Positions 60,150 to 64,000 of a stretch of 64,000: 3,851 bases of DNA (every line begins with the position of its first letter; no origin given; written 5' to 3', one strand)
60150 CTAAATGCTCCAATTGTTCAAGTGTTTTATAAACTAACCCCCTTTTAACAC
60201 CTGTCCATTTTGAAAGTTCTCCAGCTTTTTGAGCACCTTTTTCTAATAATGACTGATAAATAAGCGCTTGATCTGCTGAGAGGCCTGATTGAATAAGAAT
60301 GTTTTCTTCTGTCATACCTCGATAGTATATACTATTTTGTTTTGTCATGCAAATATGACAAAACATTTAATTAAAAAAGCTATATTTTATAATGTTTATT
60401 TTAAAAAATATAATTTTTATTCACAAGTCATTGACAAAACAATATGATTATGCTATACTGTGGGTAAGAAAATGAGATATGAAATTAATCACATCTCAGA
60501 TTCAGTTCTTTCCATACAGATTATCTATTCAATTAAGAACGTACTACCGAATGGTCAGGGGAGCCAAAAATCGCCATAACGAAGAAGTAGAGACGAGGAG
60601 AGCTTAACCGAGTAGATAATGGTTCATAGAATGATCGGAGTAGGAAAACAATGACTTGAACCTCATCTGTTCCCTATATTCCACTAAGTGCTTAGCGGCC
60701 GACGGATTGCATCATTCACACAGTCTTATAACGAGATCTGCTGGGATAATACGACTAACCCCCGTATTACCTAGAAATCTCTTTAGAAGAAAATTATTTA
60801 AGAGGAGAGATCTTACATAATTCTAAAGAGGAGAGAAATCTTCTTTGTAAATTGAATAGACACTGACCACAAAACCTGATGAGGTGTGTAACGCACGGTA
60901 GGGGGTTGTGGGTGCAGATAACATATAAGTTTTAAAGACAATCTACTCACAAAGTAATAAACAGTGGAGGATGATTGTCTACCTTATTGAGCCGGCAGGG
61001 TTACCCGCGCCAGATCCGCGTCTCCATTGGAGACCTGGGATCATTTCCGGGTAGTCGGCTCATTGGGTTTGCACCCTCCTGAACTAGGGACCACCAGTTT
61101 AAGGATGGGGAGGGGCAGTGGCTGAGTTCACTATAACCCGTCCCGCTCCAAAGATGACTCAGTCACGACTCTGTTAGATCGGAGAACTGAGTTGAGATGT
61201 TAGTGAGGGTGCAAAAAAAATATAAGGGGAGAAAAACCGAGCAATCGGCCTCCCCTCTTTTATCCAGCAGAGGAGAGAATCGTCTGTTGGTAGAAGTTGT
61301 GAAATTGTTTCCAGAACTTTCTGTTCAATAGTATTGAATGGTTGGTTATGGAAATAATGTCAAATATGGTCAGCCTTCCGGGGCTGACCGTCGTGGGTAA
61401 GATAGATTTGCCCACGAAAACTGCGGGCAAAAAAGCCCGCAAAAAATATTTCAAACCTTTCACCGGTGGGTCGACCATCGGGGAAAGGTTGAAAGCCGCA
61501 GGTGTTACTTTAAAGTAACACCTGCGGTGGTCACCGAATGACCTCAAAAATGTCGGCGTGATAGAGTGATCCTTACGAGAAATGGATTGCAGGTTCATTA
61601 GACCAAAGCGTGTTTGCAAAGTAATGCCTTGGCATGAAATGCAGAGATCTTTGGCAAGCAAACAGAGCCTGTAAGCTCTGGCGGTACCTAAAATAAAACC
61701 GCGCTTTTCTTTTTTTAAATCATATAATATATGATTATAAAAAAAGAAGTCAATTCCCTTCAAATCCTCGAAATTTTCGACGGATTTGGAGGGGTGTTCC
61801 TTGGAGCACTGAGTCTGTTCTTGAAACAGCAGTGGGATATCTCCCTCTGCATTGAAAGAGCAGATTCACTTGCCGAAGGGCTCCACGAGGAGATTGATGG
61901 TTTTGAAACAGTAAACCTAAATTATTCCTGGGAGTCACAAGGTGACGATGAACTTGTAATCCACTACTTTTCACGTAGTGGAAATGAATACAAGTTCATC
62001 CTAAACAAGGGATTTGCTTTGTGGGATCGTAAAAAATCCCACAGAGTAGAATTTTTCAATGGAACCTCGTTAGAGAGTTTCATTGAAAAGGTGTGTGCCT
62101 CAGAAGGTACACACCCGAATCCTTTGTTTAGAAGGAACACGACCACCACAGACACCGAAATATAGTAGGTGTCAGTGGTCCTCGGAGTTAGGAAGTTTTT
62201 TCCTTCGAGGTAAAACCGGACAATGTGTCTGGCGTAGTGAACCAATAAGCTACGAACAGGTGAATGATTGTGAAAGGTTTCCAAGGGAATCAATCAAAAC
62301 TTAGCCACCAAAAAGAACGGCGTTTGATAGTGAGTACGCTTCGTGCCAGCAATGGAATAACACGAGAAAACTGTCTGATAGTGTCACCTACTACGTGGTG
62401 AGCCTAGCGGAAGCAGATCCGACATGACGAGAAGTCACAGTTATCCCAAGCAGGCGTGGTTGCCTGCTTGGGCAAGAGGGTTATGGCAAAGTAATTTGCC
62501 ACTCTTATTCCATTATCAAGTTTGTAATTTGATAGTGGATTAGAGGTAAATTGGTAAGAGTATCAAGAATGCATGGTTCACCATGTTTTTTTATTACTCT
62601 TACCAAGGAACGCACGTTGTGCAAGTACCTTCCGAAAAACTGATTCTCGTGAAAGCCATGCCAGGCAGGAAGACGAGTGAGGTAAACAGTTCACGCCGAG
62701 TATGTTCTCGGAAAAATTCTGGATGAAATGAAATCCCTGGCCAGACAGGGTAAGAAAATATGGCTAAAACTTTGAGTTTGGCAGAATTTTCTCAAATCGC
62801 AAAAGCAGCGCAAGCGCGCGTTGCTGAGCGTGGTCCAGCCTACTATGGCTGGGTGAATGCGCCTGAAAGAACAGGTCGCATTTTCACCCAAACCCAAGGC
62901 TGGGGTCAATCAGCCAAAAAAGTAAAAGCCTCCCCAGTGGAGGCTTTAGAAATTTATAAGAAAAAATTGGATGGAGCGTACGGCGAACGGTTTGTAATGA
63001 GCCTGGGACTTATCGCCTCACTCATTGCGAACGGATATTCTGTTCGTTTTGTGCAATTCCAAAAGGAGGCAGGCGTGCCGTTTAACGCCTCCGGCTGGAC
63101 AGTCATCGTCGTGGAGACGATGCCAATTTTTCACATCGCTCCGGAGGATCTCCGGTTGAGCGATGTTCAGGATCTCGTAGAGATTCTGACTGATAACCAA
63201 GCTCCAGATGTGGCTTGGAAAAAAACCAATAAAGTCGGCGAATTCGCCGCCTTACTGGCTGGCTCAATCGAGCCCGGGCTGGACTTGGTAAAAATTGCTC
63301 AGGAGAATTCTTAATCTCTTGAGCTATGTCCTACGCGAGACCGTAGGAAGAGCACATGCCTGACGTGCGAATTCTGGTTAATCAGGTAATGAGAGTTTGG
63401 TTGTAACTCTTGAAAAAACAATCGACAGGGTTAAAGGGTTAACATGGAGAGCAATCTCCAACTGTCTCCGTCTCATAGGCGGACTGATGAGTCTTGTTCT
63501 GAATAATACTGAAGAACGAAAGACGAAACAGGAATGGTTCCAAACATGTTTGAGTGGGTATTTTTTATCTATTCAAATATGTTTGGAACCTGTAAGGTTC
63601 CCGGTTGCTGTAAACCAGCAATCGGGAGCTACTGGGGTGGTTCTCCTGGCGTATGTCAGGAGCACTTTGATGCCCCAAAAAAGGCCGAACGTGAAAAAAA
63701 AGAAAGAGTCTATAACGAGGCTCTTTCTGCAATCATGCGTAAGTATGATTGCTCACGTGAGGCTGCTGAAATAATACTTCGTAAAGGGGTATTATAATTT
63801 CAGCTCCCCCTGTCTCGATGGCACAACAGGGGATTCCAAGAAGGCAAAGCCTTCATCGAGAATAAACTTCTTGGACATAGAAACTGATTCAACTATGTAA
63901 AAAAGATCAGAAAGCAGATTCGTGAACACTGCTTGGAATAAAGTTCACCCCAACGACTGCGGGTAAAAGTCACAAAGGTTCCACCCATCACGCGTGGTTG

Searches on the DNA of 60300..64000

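Call 113: search_rna_families(source=window, start=60300, end=64000, threshold=evalue, max_evalue=0.01)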
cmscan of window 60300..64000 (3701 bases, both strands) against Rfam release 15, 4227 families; matches with E-value up to 0.01: 1.
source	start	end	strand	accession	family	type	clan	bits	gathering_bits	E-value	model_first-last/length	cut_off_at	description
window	63459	63534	+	RF00008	Hammerhead_3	Gene; ribozyme;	CL00010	30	48.5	0.0013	1-54/54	no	Hammerhead ribozyme (type III)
